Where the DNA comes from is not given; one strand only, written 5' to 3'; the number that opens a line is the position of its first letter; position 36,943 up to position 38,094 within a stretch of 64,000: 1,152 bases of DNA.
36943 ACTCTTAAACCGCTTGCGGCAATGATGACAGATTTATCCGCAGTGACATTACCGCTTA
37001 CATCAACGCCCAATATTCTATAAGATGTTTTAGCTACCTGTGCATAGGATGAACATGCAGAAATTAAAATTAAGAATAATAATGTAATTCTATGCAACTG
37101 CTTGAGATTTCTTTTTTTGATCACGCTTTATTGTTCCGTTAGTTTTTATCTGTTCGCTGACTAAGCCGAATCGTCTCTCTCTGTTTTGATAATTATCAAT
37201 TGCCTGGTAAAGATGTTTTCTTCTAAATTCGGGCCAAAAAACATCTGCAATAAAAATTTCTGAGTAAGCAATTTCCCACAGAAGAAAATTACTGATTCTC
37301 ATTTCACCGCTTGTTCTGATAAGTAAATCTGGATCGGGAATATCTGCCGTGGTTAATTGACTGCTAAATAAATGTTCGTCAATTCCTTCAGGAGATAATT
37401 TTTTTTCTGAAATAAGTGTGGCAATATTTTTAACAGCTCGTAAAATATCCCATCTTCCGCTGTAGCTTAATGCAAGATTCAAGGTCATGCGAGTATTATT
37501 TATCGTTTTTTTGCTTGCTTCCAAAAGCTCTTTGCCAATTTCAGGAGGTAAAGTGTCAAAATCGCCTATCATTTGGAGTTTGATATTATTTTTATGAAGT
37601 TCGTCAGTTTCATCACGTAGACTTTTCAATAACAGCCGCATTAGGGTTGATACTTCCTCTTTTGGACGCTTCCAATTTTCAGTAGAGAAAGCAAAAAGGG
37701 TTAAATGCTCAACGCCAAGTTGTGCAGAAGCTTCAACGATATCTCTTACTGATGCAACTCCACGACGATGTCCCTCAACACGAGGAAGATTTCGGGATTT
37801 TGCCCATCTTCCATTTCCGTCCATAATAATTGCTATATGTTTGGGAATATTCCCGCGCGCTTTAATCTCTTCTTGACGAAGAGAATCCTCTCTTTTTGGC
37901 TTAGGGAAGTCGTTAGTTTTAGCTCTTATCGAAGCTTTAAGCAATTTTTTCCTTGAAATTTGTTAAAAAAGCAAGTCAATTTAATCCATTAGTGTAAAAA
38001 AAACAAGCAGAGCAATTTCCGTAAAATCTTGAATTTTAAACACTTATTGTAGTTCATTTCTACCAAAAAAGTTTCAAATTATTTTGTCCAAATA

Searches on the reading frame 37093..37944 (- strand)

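Call 76: search_protein_families(library=pfam, proteins=[window:37093-37944:-], max_evalue=0.00001)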
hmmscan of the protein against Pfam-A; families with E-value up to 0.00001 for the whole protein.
window:37093-37944:- (284 aa): 1 family
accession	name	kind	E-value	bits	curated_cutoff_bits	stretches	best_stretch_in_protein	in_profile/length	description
PF01255.24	Prenyltransf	-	1.7e-87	293.1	27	1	40-260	1-219/219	Putative undecaprenyl diphosphate synthase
